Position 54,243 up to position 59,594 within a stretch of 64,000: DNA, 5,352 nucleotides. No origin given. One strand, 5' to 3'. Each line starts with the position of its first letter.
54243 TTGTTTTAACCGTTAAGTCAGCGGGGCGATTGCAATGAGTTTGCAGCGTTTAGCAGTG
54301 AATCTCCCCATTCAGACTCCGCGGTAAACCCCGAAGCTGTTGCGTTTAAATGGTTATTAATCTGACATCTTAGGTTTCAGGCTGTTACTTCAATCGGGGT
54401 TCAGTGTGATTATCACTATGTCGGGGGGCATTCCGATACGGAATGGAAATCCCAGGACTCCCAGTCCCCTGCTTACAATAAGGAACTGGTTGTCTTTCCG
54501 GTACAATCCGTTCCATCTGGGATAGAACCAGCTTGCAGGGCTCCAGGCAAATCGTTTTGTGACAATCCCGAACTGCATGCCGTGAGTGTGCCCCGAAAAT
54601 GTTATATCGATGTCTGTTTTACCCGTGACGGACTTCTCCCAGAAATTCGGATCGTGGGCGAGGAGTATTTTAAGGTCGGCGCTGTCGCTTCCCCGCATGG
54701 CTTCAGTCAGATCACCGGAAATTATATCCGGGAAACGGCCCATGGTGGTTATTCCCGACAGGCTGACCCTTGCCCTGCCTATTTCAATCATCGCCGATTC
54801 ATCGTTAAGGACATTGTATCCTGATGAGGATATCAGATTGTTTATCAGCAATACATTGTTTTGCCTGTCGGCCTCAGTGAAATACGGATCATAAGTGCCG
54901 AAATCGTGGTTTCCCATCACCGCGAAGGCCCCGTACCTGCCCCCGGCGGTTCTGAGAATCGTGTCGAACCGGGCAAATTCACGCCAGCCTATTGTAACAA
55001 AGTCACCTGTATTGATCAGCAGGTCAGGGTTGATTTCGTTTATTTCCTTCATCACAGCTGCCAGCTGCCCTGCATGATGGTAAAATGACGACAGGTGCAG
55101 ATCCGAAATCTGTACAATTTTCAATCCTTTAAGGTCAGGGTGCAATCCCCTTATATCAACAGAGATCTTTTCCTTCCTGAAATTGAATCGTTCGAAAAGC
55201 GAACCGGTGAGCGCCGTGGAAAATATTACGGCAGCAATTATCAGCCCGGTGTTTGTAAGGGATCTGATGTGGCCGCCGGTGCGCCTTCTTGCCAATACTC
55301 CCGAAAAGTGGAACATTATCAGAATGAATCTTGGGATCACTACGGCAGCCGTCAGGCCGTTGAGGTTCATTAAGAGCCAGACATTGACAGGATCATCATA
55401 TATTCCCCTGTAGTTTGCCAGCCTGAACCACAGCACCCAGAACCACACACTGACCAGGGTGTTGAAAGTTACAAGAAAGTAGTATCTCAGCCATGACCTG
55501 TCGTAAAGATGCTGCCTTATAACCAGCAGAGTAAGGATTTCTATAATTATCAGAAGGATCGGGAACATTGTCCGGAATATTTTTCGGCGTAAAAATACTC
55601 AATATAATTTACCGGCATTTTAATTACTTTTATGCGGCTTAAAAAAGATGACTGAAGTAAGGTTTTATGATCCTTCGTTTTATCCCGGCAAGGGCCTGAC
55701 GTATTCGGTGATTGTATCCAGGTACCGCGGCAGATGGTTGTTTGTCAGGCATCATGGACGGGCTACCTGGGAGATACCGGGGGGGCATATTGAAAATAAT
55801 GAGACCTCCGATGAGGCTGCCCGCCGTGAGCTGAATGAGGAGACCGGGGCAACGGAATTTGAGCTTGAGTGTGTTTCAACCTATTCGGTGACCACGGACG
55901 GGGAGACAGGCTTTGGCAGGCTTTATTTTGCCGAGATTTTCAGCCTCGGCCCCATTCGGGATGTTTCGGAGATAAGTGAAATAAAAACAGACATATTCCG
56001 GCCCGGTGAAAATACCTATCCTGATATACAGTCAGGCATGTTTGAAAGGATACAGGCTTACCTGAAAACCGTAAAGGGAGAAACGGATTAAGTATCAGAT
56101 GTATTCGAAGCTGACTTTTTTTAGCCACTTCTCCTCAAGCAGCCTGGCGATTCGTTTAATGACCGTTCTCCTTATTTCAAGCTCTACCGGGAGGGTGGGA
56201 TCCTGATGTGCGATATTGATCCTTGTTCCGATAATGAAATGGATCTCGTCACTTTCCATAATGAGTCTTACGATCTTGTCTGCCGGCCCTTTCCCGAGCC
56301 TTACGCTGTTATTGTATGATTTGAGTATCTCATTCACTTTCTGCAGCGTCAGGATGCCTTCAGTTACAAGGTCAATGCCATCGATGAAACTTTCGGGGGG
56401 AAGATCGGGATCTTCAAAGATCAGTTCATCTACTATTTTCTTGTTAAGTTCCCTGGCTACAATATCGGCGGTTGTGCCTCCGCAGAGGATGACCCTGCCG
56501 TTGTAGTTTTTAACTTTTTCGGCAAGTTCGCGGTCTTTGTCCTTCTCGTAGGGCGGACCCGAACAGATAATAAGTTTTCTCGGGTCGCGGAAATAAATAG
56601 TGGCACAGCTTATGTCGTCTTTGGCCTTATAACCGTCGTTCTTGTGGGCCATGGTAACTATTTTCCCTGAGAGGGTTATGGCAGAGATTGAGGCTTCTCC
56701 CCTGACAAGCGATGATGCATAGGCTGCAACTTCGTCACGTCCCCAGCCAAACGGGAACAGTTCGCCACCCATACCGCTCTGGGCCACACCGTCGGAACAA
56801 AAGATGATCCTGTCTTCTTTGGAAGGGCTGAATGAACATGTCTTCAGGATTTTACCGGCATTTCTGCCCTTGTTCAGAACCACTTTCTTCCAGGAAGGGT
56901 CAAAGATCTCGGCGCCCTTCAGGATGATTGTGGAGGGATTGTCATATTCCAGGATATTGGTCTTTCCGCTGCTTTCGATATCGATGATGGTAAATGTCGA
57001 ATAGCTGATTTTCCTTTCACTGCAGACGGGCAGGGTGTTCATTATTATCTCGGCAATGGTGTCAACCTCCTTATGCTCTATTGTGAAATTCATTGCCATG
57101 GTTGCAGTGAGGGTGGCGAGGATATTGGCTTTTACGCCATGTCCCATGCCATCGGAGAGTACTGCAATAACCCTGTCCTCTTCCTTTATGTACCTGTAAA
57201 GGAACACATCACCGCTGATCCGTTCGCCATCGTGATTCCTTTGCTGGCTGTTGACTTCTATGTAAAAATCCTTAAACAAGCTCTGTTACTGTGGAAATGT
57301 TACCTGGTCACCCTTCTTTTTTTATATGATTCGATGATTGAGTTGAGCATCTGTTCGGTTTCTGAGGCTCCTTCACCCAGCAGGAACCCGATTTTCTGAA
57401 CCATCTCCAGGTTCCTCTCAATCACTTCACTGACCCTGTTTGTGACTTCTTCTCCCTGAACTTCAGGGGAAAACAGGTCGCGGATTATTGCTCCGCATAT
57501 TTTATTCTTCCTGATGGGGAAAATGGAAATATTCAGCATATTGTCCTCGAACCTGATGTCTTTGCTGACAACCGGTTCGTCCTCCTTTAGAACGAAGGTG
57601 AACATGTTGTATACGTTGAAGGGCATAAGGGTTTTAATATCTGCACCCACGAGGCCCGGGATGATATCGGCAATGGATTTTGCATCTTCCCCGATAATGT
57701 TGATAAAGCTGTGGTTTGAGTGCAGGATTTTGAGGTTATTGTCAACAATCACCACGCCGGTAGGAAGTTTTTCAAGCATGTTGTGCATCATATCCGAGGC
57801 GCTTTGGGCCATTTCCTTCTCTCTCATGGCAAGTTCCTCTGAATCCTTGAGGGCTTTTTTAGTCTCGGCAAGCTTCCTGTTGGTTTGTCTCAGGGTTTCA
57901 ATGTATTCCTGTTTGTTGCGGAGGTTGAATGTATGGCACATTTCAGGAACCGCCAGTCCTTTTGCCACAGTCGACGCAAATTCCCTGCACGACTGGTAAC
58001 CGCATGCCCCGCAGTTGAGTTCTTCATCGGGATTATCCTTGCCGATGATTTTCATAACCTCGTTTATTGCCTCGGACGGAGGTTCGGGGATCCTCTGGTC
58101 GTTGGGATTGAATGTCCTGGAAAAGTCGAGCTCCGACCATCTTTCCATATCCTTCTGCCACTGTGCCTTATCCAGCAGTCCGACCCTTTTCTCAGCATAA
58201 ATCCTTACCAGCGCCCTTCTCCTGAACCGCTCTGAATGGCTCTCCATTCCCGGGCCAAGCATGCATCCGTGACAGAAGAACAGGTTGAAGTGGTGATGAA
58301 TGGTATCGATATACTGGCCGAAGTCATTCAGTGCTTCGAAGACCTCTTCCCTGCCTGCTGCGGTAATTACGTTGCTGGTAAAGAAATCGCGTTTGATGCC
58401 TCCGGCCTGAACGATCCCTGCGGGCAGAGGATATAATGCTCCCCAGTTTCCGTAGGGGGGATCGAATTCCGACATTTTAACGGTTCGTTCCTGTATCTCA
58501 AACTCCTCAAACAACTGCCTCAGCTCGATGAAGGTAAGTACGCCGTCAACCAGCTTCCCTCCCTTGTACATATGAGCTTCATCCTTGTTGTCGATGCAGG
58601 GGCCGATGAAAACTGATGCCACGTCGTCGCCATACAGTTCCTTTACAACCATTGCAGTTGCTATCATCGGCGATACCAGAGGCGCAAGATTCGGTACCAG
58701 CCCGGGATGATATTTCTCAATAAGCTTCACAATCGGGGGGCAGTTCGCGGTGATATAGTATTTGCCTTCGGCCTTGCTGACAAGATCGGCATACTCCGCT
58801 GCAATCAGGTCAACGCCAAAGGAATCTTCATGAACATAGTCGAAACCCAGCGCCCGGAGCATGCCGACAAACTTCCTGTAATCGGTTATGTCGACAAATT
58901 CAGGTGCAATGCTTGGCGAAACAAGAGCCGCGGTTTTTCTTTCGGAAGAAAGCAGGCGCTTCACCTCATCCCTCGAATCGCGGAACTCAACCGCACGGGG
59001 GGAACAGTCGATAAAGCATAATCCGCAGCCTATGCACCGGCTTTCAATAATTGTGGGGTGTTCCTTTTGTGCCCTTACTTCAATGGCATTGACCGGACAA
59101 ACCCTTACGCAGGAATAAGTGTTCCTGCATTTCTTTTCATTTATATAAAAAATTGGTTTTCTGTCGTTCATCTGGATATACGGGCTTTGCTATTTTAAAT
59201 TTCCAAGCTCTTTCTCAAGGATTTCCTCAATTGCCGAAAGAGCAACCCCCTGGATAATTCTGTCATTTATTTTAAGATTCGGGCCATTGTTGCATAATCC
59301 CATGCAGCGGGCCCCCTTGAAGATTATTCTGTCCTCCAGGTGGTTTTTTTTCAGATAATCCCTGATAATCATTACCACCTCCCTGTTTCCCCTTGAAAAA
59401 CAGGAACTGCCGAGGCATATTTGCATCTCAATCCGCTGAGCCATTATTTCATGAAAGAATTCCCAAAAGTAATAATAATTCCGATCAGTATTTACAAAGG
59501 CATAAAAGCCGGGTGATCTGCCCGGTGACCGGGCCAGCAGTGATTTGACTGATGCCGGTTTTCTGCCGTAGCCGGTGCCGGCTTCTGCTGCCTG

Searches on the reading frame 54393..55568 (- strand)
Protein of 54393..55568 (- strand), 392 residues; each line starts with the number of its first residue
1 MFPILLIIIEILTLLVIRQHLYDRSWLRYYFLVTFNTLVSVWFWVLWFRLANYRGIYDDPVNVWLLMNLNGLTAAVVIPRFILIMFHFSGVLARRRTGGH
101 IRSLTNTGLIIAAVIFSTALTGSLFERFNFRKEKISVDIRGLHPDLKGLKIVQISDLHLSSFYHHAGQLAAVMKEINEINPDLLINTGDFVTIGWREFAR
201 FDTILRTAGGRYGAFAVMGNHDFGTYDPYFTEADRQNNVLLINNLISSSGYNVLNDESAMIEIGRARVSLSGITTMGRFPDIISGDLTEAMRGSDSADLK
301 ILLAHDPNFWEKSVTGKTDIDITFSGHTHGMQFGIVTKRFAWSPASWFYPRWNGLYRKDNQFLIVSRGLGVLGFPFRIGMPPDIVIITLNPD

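Call 86: search_protein_families(library=pfam, proteins=[window:54393-55568:-], max_evalue=0.001)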
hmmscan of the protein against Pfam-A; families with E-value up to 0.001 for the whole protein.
window:54393-55568:- (392 aa): 2 families
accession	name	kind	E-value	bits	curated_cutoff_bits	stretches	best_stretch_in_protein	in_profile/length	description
PF00149.33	Metallophos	-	7.2e-17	62.9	21.5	1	149-330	1-190/191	Calcineurin-like phosphoesterase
PF12850.12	Metallophos_2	-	4.8e-07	30.3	27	1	150-331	2-119/154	Calcineurin-like phosphoesterase superfamily domain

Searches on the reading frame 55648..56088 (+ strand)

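Call 86: search_protein_families(library=pfam, proteins=[window:55648-56088:+], max_evalue=0.001)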
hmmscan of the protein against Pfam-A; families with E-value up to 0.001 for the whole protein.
window:55648-56088:+ (147 aa): 1 family
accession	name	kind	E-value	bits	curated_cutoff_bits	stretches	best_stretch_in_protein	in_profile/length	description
PF00293.34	NUDIX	-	4.7e-13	49.7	21.1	1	18-77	5-67/134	NUDIX domain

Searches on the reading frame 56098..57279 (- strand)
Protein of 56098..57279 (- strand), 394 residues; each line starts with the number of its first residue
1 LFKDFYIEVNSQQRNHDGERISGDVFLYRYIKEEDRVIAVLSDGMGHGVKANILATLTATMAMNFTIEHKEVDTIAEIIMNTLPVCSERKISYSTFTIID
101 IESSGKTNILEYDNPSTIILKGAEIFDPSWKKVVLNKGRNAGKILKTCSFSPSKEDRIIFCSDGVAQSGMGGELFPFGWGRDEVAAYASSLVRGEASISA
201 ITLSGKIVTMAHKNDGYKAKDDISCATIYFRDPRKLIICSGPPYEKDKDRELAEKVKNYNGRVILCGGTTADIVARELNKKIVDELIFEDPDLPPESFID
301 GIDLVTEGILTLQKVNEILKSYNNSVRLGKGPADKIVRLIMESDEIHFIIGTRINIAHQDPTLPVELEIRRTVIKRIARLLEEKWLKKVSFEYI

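Call 5: search_protein_families(library=pfam, proteins=[window:56098-57279:-])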
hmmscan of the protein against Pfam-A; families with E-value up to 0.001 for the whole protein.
window:56098-57279:- (394 aa): 1 family
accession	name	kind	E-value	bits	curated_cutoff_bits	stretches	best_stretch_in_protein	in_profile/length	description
PF07228.17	SpoIIE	-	4.2e-09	37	25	1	34-225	2-186/192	Stage II sporulation protein E (SpoIIE)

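Call 23: search_protein_families(library=ncbifam, proteins=[window:56098-57279:-], max_evalue=0.00001)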
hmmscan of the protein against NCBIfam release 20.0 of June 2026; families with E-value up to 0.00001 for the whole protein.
window:56098-57279:- (394 aa): 0 families

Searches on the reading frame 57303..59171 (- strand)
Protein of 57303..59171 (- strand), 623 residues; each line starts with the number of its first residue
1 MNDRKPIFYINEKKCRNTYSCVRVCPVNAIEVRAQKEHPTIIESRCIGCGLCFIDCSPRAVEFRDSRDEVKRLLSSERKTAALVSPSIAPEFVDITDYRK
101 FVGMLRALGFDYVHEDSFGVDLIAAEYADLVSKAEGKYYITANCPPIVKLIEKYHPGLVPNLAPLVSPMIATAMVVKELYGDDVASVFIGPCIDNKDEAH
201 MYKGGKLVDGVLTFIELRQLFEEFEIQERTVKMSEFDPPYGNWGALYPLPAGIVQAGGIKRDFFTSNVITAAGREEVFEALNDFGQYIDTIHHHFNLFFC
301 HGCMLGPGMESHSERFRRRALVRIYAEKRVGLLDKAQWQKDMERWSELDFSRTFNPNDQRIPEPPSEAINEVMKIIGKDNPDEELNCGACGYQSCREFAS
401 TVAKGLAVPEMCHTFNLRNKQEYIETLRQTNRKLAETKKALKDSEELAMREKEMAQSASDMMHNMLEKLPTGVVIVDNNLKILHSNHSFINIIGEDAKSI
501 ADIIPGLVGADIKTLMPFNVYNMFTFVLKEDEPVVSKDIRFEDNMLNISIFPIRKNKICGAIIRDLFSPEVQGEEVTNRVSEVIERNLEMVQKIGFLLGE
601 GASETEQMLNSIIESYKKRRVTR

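Call 5: search_protein_families(library=pfam, proteins=[window:57303-59171:-])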
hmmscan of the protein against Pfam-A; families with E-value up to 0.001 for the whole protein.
window:57303-59171:- (623 aa): 8 families
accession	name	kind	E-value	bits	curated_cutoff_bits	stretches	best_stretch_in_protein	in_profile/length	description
PF02906.19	Fe_hyd_lg_C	-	2.2e-37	129.5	22.1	1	79-306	2-244/245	Iron only hydrogenase large subunit, C-terminal domain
PF04060.18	FeS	-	6.5e-10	39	23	1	385-412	4-31/33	Putative Fe-S cluster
PF13237.11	Fer4_10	-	5.6e-07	29.8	25.5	1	9-56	3-52/53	4Fe-4S dicluster domain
PF14697.11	Fer4_21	-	7.7e-07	29.6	35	1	10-56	3-51/59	4Fe-4S dicluster domain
PF12838.12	Fer4_7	-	1.1e-06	29.4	27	1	14-57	1-49/52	4Fe-4S dicluster domain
PF25160.1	LdpA_Fe-S-bd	-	7.3e-06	26.1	27.6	1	20-62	8-44/49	LdpA Fe-S cluster-binding domain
PF00037.32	Fer4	-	7.6e-05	22.8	21.1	0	9-31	2-24/24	4Fe-4S binding domain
PF12837.12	Fer4_6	-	0.00032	20.9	25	0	39-57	2-20/24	4Fe-4S binding domain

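Call 23: search_protein_families(library=ncbifam, proteins=[window:57303-59171:-], max_evalue=0.00001)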
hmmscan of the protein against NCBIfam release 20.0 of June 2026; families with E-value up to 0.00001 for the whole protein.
window:57303-59171:- (623 aa): 25 families
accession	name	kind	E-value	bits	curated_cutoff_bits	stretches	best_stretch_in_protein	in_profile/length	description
TIGR04105.1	FeFe_hydrog_B1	subfamily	1.4e-41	142.6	450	1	20-256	165-401/462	monomeric [FeFe] hydrogenase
TIGR02512.1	FeFe_hydrog_A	subfamily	6.8e-27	94.3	405.95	1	10-242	4-271/375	[FeFe] hydrogenase, group A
NF040763.1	FeFe_hydrog_A6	exception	7.4e-23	80.7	765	1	37-242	181-409/571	NADH-dependent [FeFe] hydrogenase, group A6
NF040762.1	Hydr_FeFe_Clost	exception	1.8e-17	63.2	900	1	20-243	163-409/572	ferredoxin hydrogenase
TIGR01944.1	rnfB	subfamily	2.5e-16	59.8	68.7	1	5-73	105-172/190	RnfABCDGE type electron transport complex subunit B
NF003475.0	PRK05113.1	equivalog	4.2e-13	49.6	203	1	5-70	105-169/190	electron transport complex subunit RsxB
NF006446.0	PRK08764.1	equivalog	7.4e-12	45.3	220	1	7-64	80-136/139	Rnf electron transport complex subunit RnfB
NF005415.0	PRK06991.1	equivalog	1.4e-11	44.6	281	1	5-57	77-128/284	electron transport complex subunit RsxB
NF041836.1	rnfB_Methano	equivalog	7.7e-09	35.4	445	0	15-76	143-203/265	Rnf electron transport complex subunit RnfB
NF005505.0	PRK07118.1-4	equivalog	2.4e-08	33.8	378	0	15-80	143-207/265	Fe-S cluster domain-containing protein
NF005503.0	PRK07118.1-2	equivalog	6.7e-08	32.1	252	0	18-80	143-203/292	RnfABCDGE type electron transport complex subunit B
NF040770.1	hetero_SS_HdrA2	exception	1.7e-07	29.7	1100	1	9-69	573-631/777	CoB-CoM heterodisulfide reductase HdrA2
NF043039.1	HgcAB_like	equivalog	1.8e-07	31.1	285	1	4-61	291-349/350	HgcAB-like fusion protein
NF038196.1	ferrodoxin_EFR1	subfamily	2.6e-07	30.9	75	1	8-70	180-238/242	EFR1 family ferrodoxin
NF040864.1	HgcB_ferredoxin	equivalog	1e-06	28.5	99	1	10-64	11-64/93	mercury methylation ferredoxin HgcB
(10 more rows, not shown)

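Call 78: search_solved_structures(query=window:57303-59171:-, show_alignments=2, max_evalue=0.00001)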
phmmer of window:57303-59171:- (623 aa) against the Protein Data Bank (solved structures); distinct sequences matched with E-value up to 0.00001: 44.
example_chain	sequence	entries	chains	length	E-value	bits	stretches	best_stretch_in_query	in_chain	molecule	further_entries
7p5h_A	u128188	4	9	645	9.7e-22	80.3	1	39-258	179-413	Fe-hydrogenase, subunit alpha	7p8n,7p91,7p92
7qv7_D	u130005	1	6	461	8.3e-20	74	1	81-245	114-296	Hydrogen dependent carbon dioxide reductase subunit HydA2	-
9rjo_A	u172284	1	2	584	2.7e-19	72.2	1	35-266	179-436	Iron hydrogenase 1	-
9rjq_A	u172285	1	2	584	3.1e-19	72.1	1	33-266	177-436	Iron hydrogenase 1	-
6gm2_A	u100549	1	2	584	5.9e-19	71.1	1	34-266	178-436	Iron hydrogenase 1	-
6glz_A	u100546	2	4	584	6e-19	71.1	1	34-266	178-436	Iron hydrogenase 1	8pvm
6gm4_A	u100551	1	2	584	7.7e-19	70.8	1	33-266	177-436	Iron hydrogenase 1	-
7qhf_A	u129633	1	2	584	1.3e-18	70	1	33-266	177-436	Iron hydrogenase 1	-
6gly_A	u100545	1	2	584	1.5e-18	69.8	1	34-266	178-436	Iron hydrogenase 1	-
1c4a_A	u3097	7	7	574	1.6e-18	69.7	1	34-266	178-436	PROTEIN (FE-ONLY HYDROGENASE) | PROTEIN (PERIPLASMIC HYDROGENASE 1) | Iron hydrogenase 1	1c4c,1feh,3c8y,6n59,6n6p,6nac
9rj9_A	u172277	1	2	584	1.7e-18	69.6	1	35-266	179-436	Iron hydrogenase 1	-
4xdd_A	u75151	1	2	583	1.9e-18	69.5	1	33-266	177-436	Iron hydrogenase 1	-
4xdc_A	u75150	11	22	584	1.9e-18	69.5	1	33-266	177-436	Iron hydrogenase 1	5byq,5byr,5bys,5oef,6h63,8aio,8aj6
6gm0_A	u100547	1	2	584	2e-18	69.4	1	35-266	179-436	Iron hydrogenase 1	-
8a6t_A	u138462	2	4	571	2.2e-18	69.3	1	3-256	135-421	Electron bifurcating hydrogenase subunit HydA1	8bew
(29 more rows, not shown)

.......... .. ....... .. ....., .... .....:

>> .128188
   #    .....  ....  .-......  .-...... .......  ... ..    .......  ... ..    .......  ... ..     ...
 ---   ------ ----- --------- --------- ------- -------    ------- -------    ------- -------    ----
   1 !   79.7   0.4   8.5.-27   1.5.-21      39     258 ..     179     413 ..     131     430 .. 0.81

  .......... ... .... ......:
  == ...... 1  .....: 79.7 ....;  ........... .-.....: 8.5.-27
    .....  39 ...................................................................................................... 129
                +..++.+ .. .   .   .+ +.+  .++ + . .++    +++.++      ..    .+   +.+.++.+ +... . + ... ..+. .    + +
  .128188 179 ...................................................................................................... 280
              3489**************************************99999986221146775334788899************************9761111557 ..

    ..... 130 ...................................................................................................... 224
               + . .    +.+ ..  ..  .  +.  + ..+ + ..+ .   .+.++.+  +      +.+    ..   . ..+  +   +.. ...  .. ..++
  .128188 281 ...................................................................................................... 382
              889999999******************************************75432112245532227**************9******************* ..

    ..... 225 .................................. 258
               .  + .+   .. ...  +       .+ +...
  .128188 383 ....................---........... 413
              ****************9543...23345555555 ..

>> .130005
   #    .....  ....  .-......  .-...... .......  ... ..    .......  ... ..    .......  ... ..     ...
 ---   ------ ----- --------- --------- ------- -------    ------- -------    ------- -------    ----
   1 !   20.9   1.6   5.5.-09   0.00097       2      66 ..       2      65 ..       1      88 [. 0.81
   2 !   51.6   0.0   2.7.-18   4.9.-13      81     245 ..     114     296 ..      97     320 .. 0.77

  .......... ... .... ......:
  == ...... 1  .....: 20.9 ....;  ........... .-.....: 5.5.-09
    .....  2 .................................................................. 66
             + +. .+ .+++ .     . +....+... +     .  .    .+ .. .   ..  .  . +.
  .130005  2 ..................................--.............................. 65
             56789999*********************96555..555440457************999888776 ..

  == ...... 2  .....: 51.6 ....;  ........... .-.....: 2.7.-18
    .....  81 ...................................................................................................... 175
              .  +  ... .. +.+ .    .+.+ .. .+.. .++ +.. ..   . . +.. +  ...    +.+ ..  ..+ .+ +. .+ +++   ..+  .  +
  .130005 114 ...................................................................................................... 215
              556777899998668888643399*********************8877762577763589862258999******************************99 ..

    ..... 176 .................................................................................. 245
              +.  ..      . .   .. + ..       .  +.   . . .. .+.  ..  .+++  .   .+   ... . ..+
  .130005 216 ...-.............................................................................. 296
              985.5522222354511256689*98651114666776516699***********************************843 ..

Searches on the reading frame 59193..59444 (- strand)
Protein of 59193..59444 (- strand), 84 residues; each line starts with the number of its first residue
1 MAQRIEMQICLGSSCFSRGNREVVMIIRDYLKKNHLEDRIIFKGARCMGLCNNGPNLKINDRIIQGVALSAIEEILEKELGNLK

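Call 86: search_protein_families(library=pfam, proteins=[window:59193-59444:-], max_evalue=0.001)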
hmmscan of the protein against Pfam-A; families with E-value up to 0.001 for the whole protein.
window:59193-59444:- (84 aa): 1 family
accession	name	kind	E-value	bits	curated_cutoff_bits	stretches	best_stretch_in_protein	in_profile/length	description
PF01257.25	2Fe-2S_thioredx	-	1e-09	38.8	24.8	1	4-78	65-143/145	Thioredoxin-like [2Fe-2S] ferredoxin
